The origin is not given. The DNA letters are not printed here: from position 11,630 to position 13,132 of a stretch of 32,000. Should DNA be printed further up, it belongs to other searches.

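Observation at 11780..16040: Pilin-less three-gene module: divergent TFB paralog + FlaI/PilB-like ATPase + FlaJ/PilC-like membrane protein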

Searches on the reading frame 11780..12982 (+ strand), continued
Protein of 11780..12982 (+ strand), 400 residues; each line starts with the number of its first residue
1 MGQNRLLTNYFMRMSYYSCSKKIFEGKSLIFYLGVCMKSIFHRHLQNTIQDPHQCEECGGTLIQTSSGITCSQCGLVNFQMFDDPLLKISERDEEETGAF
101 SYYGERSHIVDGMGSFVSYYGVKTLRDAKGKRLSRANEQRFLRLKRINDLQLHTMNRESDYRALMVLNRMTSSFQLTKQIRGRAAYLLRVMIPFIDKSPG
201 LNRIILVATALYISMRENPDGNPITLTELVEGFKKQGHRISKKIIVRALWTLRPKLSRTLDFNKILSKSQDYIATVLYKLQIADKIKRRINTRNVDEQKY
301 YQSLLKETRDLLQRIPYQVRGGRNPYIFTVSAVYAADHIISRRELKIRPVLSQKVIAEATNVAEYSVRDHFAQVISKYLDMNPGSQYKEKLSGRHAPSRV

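Call 46: list_cluster_members(proteins=[P0057, P0058, P0059, P0060, P0061, P0062, P0063, P0055, P0054, P0174])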
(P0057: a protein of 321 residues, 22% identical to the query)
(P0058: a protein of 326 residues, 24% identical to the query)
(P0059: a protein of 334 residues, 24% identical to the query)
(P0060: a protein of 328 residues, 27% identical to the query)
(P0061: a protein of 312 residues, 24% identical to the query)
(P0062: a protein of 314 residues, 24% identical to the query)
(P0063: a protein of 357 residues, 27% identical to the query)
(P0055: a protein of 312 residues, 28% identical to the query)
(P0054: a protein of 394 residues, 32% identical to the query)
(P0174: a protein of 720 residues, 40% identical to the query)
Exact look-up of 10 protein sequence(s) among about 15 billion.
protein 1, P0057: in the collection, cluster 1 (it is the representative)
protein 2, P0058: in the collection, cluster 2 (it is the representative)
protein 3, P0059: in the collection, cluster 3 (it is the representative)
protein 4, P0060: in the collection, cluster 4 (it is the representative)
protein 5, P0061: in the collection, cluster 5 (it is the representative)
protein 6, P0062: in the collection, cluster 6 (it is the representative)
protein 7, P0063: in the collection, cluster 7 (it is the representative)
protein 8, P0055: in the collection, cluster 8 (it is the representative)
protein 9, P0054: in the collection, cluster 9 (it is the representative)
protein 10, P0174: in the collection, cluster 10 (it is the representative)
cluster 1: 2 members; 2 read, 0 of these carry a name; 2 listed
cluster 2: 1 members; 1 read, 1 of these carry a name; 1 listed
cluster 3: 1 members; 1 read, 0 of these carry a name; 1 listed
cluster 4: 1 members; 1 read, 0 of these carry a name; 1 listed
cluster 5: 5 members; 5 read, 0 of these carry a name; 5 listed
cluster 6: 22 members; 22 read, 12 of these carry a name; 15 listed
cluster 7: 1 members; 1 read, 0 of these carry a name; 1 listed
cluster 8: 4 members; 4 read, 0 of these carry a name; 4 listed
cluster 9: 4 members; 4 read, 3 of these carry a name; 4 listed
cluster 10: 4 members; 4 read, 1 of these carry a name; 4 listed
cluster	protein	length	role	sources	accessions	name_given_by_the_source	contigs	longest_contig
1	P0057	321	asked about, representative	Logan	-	-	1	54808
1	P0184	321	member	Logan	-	-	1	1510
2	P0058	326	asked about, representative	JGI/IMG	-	transcription initiation factor TFIIB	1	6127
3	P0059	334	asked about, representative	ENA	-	-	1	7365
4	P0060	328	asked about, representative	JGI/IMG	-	-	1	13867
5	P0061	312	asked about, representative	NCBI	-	-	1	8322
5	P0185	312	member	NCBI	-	-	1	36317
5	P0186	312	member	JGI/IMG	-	-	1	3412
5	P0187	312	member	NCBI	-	-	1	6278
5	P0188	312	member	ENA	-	-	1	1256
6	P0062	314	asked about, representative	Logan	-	-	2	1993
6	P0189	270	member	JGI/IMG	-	transcription initiation factor TFIIB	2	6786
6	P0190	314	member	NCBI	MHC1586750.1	MAG: transcription initiation factor IIB [Candidatus Hecatellaceae archaeon]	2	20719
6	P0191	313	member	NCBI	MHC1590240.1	MAG: transcription initiation factor IIB [Candidatus Hecatellaceae archaeon]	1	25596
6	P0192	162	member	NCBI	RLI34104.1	transcription initiation factor IIB, partial [Candidatus Bathyarchaeota archaeon]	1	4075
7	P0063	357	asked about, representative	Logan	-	-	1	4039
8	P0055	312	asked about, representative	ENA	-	-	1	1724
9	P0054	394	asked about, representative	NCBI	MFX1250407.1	MAG: hypothetical protein ACFFCZ_02205 [Promethearchaeota archaeon]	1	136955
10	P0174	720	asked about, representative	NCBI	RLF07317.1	MAG: hypothetical protein DRJ60_02940, partial [Thermoprotei archaeon]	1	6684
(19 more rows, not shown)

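Call 47: predict_structure(alignment_id=A1)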
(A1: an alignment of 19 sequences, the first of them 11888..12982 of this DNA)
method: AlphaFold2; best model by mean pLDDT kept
length: 364 residues; sequences in the alignment: 19
mean_pLDDT: 70.9   pTM: 0.43
mean pLDDT of the five models: 70.9, 70.9, 68.4, 67.5, 67.2
residues with pLDDT >= 90: 71; 70-90: 150; 50-70: 68; < 50: 75
segments of 3 or more residues with pLDDT < 50: 1-15, 44-85, 346-363
pLDDT, mean of each block of 10 residues (from residue 1): 31 53 70 62 42 33 28 37 53 69 65 56 74 82 81 82 83 88 69 85 85 83 69 80 92 92 93 90 73 93 91 93 91 89 61 44 47
secondary structure, 60 per line:
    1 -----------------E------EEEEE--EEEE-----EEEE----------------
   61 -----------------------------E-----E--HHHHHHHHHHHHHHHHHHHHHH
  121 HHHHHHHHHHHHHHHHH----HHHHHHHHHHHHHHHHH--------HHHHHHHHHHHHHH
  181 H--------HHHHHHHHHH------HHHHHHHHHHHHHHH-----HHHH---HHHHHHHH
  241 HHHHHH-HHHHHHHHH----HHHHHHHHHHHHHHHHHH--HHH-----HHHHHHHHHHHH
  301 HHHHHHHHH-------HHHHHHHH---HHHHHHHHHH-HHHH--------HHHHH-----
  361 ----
elements in order: E25-29 E32-35 E41-44 H99-137 H142-158 H167-181 H190-199 H206-220 H226-229 H233-246 H248-256 H261-278 H289-309 H317-324 H328-337 H339-342 H351-355

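Call 48: search_protein_representatives(alignment_id=A1)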
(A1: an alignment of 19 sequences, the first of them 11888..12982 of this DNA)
Query: 19 sequences, 340 profile positions. Proteins with E-value up to 0.001 (for the whole library): 1904; up to 1e-10: 654; up to 1e-30: 189. The best 150 are listed.
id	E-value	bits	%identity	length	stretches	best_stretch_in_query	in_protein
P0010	4.4e-150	515.7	-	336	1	4-336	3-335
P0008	9.0e-138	475.2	-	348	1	6-333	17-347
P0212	2.2e-129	447.6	-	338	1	9-334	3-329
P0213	3.9e-122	423.8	-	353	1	5-334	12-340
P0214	4.6e-118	410.4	-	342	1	7-333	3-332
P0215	5.5e-116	403.6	-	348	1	10-336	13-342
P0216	4.0e-111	387.6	-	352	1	8-335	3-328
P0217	8.9e-109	379.9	-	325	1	8-333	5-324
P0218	6.3e-108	377.1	-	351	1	5-333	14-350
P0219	1.2e-107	376.2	-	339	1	9-333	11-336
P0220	1.8e-107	375.6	-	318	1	24-334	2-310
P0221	4.1e-107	374.4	-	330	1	11-332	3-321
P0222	3.1e-100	351.8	-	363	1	10-335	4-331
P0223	1.9e-98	346.0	-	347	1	10-333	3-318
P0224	2.0e-95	336.0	-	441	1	7-336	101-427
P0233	3.5e-87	308.9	-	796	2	7-240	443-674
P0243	7.0e-80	284.9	-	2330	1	7-333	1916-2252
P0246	3.2e-78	279.4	-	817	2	6-315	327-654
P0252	2.1e-75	270.2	-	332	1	10-331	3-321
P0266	9.2e-70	251.6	-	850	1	9-332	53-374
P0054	7.4e-67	242.1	-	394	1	4-337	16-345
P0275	4.9e-66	239.4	-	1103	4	117-333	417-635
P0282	9.4e-63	228.6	-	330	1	11-331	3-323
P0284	7.6e-62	225.6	-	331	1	8-332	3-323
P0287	1.1e-60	221.8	-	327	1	10-333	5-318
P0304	2.2e-51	191.2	-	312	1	25-330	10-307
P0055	3.2e-50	187.4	-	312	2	82-333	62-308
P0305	4.3e-50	187.0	-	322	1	11-337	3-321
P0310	8.5e-48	179.4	-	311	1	93-335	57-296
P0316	2.0e-44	168.3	-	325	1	11-324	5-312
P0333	1.6e-40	155.5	-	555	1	9-333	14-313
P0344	3.8e-38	147.7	-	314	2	98-335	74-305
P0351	9.1e-38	146.4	-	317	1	10-333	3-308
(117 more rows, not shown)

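Call 49: search_protein_families(library=pfam, proteins=[P0266, P0246, P0233, P0243, P0275, P0333, P0224], max_evalue=0.001)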
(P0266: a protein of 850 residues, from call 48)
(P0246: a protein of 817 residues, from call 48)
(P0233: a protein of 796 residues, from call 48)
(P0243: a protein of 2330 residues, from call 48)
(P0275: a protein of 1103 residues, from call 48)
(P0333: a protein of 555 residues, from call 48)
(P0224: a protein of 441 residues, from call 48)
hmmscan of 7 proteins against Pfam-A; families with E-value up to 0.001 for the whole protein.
P0266 (850 aa): 7 families
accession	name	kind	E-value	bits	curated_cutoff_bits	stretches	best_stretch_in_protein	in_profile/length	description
PF23598.1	LRR_14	-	2e-23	83.2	40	3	665-737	48-118/353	Leucine-rich repeat region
PF12799.13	LRR_4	-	2.5e-20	72.5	27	1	664-702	1-42/44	Leucine Rich repeats (2 copies)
PF13855.12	LRR_8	-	2.9e-19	69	27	3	555-607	5-59/61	Leucine rich repeat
PF00560.39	LRR_1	-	1.2e-11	42.8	20.6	0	575-596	1-23/23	Leucine Rich Repeat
PF23286.1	LRR_13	-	5e-07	30.1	30.1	1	655-723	18-87/210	Disease resistance protein RPS4B-like, leucine-rich repeats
PF08271.17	Zn_Ribbon_TF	-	0.00024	21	29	1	55-86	2-36/43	TFIIB zinc-binding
PF23211.1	LRR_LRWD1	-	0.00031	21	28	0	452-517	35-98/190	Leucine-rich repeat and WD repeat-containing protein 1, LRR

P0246 (817 aa): 2 families
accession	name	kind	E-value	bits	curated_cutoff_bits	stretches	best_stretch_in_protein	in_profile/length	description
PF08271.17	Zn_Ribbon_TF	-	2.8e-07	30.4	29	1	331-364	1-36/43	TFIIB zinc-binding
PF00382.24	TFIIB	-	0.00013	22.3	23.6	0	448-501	11-65/92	Transcription factor TFIIB repeat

P0233 (796 aa): 0 families

P0243 (2330 aa): 0 families

P0275 (1103 aa): 1 family
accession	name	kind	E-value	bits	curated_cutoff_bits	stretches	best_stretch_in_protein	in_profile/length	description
PF00196.25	GerE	-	0.00056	19.9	23.5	0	113-133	23-43/57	Bacterial regulatory proteins, luxR family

P0333 (555 aa): 1 family
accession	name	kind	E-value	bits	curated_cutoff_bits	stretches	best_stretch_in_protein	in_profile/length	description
PF00382.24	TFIIB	-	2e-08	34.6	23.6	1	113-180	8-76/92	Transcription factor TFIIB repeat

P0224 (441 aa): 1 family
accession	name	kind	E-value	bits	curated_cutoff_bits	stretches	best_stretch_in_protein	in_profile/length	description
PF00382.24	TFIIB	-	2.7e-06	27.8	23.6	0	353-421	27-91/92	Transcription factor TFIIB repeat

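Call 51: fold_search(model_id=the predicted structure, library=pdb)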
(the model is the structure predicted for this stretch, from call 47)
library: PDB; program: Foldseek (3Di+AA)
matches with E <= 10: 366; with E <= 0.001: 35
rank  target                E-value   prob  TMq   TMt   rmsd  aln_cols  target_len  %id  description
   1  7nvu_M                6.8e-08  1.00  0.32  0.37  18.3       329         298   18  RNA polymerase II core pre-initiation complex with open promoter DNA (released 2021-05-05)
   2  8s52_M                2.3e-07  1.00  0.32  0.39  17.6       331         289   18  RNA polymerase II core initially transcribing complex with an ordered RNA of 10 nt (released 2024-04-17)
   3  8s51_M                3.3e-07  1.00  0.32  0.38  17.2       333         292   18  RNA polymerase II core initially transcribing complex with an ordered RNA of 8 nt (released 2024-04-17)
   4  1d3u_B                3.9e-07  1.00  0.36  0.57   6.1       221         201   22  TATA-BINDING PROTEIN/TRANSCRIPTION FACTOR (II)B/BRE+TATA-BOX COMPLEX FROM PYROCOCCUS WOESEI (released 1999-11-15)
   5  1ais_B                4.1e-07  1.00  0.33  0.54   6.5       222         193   22  TATA-BINDING PROTEIN/TRANSCRIPTION FACTOR (II)B/TATA-BOX COMPLEX FROM PYROCOCCUS WOESEI (released 1997-07-07)
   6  5iy7_M                4.5e-07  1.00  0.31  0.35  18.1       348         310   17  Human holo-PIC in the open state (released 2016-05-18)
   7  8wak_R                4.8e-07  1.00  0.32  0.39  17.9       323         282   18  Structure of transcribing complex 2 (TC2), the initially transcribing complex with Pol II positioned 2nt downstream of (released 2023-12-06)
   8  7egb_R                1.0e-06  1.00  0.32  0.43  15.4       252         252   19  TFIID-based holo PIC on SCP promoter (released 2021-05-05)
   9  7eg8_R                1.3e-06  1.00  0.32  0.43  17.3       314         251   18  TFIID-based core PIC on PUMA promoter (released 2021-05-05)
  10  8s5n_M                1.3e-06  1.00  0.32  0.42  18.9       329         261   17  RNA polymerase II core initially transcribing complex with an ordered RNA of 12 nt (released 2024-04-10)
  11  5iy6_M                1.4e-06  1.00  0.34  0.44  17.6       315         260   17  Human holo-PIC in the closed state (released 2016-05-18)
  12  1vol_A                2.0e-06  1.00  0.33  0.51   6.6       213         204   19  TFIIB (HUMAN CORE DOMAIN)/TBP (A.THALIANA)/TATA ELEMENT TERNARY COMPLEX (released 1996-11-08)
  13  7ena_BA               2.7e-06  1.00  0.32  0.42  17.3       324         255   18  TFIID-based PIC-Mediator holo-complex in pre-assembled state (pre-hPIC-MED) (released 2021-05-26)
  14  7egc_R                3.4e-06  1.00  0.32  0.43   6.5       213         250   21  p53-bound TFIID-based holo PIC on HDM2 promoter (released 2021-05-12)
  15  7edx_R                3.7e-06  1.00  0.32  0.44   6.5       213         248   21  p53-bound TFIID-based core PIC on HDM2 promoter (released 2021-05-05)
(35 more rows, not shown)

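Call 61: list_cluster_members(proteins=[P0305, P0282, P0344, P0351, P0252, P0284, P0304, P0287, P0310, P0316])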
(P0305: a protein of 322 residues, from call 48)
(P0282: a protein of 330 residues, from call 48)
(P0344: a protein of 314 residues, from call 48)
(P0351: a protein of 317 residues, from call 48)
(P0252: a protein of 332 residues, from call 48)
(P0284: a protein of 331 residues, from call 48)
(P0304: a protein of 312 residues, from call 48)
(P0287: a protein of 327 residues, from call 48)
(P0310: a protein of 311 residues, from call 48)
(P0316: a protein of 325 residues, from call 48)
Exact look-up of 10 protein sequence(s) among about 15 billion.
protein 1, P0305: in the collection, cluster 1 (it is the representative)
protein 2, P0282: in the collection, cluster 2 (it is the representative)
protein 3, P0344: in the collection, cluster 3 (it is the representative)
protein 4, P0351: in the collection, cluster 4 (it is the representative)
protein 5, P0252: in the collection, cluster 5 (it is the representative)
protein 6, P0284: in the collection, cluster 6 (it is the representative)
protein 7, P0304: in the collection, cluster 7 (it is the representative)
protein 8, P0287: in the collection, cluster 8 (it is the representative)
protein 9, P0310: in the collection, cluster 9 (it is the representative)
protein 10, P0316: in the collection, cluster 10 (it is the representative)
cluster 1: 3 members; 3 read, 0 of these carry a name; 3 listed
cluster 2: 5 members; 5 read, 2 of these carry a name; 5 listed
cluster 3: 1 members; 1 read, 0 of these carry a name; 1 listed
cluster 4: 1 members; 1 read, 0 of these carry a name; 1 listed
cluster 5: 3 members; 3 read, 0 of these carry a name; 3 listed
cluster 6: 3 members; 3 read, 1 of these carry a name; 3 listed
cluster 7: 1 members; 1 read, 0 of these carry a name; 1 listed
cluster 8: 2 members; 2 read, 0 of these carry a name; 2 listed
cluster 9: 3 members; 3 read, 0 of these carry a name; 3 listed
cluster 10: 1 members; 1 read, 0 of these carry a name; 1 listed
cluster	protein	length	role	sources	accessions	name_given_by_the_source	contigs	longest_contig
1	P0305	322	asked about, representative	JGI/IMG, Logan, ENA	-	-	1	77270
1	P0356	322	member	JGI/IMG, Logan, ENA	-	-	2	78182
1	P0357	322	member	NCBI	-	-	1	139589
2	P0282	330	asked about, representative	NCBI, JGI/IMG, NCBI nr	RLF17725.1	MAG: hypothetical protein DRN06_03290 [Thermoprotei archaeon]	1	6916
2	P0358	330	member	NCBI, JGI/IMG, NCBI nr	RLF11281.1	MAG: hypothetical protein DRJ98_03910 [Thermoprotei archaeon]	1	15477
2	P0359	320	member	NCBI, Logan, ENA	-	-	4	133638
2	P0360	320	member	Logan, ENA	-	-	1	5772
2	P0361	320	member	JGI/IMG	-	-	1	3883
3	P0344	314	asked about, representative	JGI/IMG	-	-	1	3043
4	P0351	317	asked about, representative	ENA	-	-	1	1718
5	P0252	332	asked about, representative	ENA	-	-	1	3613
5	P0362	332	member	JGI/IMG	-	-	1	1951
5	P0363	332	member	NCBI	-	-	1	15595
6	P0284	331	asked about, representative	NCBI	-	-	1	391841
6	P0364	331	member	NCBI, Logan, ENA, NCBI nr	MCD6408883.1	MAG: hypothetical protein J7L98_00880 [Candidatus Verstraetearchaeota archaeon] | hypothetical protein [Candidatus Verstraetearchaeota archaeon]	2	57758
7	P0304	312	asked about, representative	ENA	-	-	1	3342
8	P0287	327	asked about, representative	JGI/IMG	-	-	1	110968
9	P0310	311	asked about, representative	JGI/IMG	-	-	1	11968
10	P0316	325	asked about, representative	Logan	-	-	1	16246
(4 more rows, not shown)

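Call 95: find_related_loci(query=A1, collection=viral_contigs, flank=5000)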
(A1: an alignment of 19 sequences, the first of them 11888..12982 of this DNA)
Query A1 (364 aa) in viral_contigs; peptide patterns used: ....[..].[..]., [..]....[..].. (x = any residue, [..] = any of these).
9 stretches matched a pattern, but none encodes a relative of the query by tblastn (E <= 1e-3).

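Call 96: search_protein_families(library=phrogs, proteins=[window:11888-12982:+], max_evalue=0.001)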
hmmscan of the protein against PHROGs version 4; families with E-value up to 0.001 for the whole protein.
window:11888-12982:+ (364 aa): 1 family
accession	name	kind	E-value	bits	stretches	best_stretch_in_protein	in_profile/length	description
phrog_20431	-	unknown function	1.2e-07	32.5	1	94-334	72-277/293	-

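Call 100: search_protein_families(library=padloc, proteins=[window:11888-12982:+], max_evalue=0.001)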
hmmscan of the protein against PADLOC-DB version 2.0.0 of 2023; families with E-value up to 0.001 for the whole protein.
window:11888-12982:+ (364 aa): 0 families
